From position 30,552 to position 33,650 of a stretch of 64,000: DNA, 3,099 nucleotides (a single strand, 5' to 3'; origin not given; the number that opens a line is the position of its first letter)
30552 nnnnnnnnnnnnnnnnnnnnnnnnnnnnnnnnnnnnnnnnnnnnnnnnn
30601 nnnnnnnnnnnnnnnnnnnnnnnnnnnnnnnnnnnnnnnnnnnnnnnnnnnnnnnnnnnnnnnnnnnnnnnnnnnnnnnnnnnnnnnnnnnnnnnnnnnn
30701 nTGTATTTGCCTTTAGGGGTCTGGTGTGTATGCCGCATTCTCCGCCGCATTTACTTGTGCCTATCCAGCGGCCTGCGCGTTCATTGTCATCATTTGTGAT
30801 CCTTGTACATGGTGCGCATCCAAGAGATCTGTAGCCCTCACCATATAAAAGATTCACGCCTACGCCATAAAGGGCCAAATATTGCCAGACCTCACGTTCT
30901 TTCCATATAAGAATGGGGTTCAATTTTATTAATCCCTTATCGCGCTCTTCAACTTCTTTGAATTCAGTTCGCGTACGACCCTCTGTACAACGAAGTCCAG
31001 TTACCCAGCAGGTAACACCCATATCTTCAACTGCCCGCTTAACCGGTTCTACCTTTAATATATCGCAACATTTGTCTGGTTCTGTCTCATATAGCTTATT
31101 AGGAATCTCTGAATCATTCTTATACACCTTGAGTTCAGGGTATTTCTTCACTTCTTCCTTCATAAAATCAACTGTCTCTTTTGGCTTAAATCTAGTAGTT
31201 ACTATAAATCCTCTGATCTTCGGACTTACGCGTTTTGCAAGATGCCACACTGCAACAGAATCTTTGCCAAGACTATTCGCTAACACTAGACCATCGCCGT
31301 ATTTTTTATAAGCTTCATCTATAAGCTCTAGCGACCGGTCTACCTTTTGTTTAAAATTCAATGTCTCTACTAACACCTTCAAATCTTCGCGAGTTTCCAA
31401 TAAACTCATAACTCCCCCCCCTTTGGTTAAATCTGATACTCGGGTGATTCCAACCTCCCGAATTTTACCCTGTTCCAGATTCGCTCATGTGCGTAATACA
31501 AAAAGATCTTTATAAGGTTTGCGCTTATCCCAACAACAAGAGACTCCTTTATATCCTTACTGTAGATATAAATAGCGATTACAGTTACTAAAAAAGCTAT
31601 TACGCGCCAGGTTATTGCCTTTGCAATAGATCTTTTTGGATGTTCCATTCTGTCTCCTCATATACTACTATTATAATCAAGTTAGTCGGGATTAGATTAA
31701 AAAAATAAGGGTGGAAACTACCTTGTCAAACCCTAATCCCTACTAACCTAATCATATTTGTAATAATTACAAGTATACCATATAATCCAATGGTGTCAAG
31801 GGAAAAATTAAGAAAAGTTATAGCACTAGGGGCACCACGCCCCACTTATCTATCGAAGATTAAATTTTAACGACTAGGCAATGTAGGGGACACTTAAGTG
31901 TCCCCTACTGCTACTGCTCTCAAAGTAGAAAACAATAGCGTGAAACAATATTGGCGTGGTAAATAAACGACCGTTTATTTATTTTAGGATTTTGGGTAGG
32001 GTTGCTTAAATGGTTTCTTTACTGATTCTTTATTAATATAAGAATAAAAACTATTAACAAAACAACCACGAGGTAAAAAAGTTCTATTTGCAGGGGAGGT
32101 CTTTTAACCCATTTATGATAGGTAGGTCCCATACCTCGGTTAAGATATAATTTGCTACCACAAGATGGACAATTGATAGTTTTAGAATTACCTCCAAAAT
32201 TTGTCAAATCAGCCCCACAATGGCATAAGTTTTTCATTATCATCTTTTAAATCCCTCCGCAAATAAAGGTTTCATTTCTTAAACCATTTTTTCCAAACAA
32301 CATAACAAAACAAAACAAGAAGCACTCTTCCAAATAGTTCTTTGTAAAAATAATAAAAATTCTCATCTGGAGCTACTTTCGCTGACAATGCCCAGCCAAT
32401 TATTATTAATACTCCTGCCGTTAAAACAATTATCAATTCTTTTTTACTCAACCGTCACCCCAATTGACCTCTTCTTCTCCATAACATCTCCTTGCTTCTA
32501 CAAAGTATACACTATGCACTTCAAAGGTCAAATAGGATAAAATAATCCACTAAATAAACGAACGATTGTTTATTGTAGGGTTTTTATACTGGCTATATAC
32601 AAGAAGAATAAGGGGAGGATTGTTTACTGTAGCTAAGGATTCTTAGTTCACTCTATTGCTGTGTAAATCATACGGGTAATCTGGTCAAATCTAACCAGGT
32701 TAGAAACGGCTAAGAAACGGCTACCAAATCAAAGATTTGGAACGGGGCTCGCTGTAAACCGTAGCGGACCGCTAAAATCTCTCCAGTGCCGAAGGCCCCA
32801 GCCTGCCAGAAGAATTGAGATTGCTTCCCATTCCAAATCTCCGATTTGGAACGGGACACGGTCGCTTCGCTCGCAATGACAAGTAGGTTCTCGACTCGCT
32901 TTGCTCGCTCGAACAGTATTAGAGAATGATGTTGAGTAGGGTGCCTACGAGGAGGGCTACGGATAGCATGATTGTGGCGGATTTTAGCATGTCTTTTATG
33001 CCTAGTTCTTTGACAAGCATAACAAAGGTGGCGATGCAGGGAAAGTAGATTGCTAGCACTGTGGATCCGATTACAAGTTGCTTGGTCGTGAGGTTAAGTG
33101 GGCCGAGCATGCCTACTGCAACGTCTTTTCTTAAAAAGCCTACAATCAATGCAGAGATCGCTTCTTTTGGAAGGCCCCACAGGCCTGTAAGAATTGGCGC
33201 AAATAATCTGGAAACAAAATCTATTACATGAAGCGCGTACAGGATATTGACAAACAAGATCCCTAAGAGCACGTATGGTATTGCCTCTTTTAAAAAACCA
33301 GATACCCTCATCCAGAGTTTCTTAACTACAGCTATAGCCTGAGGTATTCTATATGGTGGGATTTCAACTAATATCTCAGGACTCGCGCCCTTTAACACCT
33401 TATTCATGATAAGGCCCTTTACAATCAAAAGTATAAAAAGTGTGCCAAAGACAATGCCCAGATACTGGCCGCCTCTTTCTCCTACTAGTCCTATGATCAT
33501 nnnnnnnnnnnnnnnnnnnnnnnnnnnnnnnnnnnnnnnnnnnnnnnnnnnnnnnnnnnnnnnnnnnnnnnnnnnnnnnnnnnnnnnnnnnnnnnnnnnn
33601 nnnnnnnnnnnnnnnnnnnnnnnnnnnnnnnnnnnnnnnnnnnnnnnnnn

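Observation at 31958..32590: Direct-repeat-flanked cassette encoding two or three tiny membrane/zinc-ribbon proteins inside a 1.27-kb gene-poor region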

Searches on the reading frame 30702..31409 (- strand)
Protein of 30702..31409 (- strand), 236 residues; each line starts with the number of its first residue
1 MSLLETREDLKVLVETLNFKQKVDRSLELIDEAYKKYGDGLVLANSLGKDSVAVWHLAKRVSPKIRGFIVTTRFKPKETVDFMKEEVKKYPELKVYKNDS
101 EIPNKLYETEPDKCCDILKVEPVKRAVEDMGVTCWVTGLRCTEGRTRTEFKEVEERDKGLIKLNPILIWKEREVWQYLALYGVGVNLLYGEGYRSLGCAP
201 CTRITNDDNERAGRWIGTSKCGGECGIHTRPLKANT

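Call 12: find_related_loci(query=window:30702-31409:-, collection=genome_contigs, flank=10000)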
Query seq(236 aa) (236 aa) in genome_contigs; peptide patterns used: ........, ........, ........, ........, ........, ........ (x = any residue, [..] = any of these).
327 stretches matched a pattern; 265 encode a relative of the query (tblastn E <= 1e-3); the best 80 are kept; 80 distinct loci.
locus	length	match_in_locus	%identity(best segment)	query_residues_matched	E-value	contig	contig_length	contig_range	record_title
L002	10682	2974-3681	92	1-236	3e-147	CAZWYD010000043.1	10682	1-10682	MAG TPA_asm: uncultured Planctomycetia bacterium isolate SRP077602_co2_310 genome assembly, contig: NODE_9358_length_106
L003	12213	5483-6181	90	1-233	2e-143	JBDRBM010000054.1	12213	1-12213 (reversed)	MAG: Candidatus Omnitrophota bacterium isolate MEGAHIT-group-1.126 k141_4110696, whole genome shotgun sequence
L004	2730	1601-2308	89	1-236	8e-149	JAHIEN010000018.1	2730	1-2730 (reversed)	MAG: Candidatus Omnitrophota bacterium isolate KR11_0.1_MetaG.mb.20 KR11_0.1_MetaG.mb.20_k141_182301, whole genome shotg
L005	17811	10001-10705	88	1-235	5e-141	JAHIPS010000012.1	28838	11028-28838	MAG: Candidatus Omnitrophota bacterium isolate KR13_S3.mb.80 KR13_S3.mb.80_k141_44965, whole genome shotgun sequence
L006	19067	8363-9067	89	1-235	2e-141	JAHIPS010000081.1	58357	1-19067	MAG: Candidatus Omnitrophota bacterium isolate KR13_S3.mb.80 KR13_S3.mb.80_k141_341235, whole genome shotgun sequence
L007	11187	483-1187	89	1-235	2e-141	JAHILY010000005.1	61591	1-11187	MAG: Candidatus Omnitrophota bacterium isolate KR13_N2.mb.45 KR13_N2.mb.45_k141_23495, whole genome shotgun sequence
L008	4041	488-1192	88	1-235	5e-144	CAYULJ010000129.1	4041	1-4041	MAG TPA_asm: uncultured Planctomycetia bacterium isolate SRP167671_co1_160 genome assembly, contig: NODE_26173_length_40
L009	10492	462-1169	87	1-236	7e-140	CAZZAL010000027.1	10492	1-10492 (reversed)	MAG TPA_asm: uncultured Planctomycetia bacterium isolate SRP077602_co2_386 genome assembly, contig: NODE_9569_length_104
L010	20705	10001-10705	87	1-235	2e-139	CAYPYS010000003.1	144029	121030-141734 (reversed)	MAG TPA_asm: uncultured Planctomycetia bacterium isolate binchicken_co65_28 genome assembly, contig: NODE_220_length_144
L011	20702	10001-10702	87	1-234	2e-138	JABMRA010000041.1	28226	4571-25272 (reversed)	MAG: Candidatus Omnitrophota bacterium isolate bin.352 k141_1399109, whole genome shotgun sequence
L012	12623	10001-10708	86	1-236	3e-137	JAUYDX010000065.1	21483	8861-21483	MAG: Candidatus Omnitrophota bacterium isolate C20_metabat.bin.76_sub C20_k141_628876, whole genome shotgun sequence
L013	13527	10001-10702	86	1-234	8e-137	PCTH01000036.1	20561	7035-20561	MAG: Candidatus Omnitrophica bacterium CG22_combo_CG10-13_8_21_14_all_43_16 CG22_scaffold_1559_c, whole genome shotgun s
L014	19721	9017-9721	85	1-235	2e-136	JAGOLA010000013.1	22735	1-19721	MAG: Candidatus Omnitrophota bacterium isolate Go_SlDig_bin_159 Go_SlDig_6363_length_22735_cov_5.425557, whole genome sh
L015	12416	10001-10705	86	1-235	4e-136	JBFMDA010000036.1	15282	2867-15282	MAG: Candidatus Omnitrophota bacterium isolate MAG207 MAG207_36, whole genome shotgun sequence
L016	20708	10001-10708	84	1-236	2e-135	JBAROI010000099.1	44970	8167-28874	MAG: Candidatus Omnitrophota bacterium isolate MFD13429_ilm_asm_bin31 k127_187421, whole genome shotgun sequence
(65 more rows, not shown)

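Call 40: find_related_loci(query=window:30702-31409:-, collection=metagenome_contigs, flank=6000)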
Query seq(236 aa) (236 aa) in metagenome_contigs; peptide patterns used: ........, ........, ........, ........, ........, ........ (x = any residue, [..] = any of these).
600 stretches matched a pattern (row limit reached: there are more); 498 encode a relative of the query (tblastn E <= 1e-3); the best 80 are kept; 80 distinct loci.
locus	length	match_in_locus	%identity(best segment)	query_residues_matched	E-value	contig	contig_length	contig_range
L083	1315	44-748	89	1-235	4e-158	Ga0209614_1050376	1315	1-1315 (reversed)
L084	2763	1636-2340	89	1-235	2e-150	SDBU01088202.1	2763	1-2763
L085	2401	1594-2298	87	1-235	2e-148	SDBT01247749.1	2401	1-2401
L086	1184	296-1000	87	1-235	6e-153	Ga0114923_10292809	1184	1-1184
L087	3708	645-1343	88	1-233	3e-142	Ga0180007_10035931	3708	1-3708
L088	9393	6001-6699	88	1-233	1e-137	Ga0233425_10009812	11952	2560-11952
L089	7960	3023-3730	86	1-236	3e-137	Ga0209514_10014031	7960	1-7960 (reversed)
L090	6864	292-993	86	1-234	3e-137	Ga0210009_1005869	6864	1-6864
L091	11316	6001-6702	86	1-234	8e-137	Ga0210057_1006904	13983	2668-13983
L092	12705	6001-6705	86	1-235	4e-137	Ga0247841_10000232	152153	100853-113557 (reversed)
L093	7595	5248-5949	87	1-234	1e-136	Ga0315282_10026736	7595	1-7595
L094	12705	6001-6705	85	1-235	1e-136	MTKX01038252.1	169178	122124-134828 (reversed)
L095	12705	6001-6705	85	1-235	1e-136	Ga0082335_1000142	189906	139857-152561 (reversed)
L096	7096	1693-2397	86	1-235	1e-136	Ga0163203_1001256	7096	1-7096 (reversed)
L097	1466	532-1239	85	1-236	5e-148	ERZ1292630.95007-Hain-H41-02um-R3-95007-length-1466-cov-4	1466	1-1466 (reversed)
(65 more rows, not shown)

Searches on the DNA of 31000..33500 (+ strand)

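Call 4: search_rna_families(source=window, start=31000, end=33500, threshold=evalue, max_evalue=1)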
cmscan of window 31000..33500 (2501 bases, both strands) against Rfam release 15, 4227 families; matches with E-value up to 1: 0.
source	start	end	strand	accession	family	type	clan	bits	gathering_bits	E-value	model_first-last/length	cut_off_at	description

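Call 33: search_dna_similar(query=window:31817-32918:+, collection=phages, mode=distant, max_evalue=0.01)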
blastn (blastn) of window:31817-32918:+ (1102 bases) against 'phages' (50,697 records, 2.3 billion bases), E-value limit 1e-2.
No match.

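Call 34: search_dna_similar(query=window:31817-32918:+, collection=plasmids, mode=distant, max_evalue=0.01)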
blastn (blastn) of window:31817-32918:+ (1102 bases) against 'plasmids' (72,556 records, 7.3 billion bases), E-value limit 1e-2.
No match.
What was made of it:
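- No DNA match in phages or plasmids (calls 33, 34).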

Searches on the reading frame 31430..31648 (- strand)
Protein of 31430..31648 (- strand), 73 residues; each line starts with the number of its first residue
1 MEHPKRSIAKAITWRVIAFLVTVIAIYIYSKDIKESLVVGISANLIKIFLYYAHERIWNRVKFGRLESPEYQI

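Call 6: search_protein_families(library=pfam, proteins=[window:31430-31648:-], max_evalue=1)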
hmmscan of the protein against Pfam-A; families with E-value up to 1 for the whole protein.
seq(73 aa): 2 families
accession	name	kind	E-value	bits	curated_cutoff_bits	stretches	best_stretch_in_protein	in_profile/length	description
PF09834.14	DUF2061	-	1.7e-14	54.4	23.1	1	8-59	1-52/52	Predicted membrane protein (DUF2061)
PF19579.4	FtsL_2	-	0.069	13.5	24.6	1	13-42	17-46/100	Bacteriodetes cell division protein (FtsL-like)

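Call 57: find_encoding_contigs(protein=window:31430-31648:-, flank=4000, max_places=10)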
Protein seq(73 aa) (73 aa): 2 contigs read that carry it; 2 places shown.
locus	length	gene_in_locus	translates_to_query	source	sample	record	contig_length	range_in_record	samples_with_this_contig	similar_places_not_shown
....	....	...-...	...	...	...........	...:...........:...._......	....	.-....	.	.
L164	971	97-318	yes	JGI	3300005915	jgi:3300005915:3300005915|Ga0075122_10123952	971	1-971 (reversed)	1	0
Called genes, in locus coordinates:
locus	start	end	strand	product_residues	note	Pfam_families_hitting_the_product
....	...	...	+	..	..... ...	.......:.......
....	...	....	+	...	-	?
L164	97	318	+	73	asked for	PF09834:DUF2061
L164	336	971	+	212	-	?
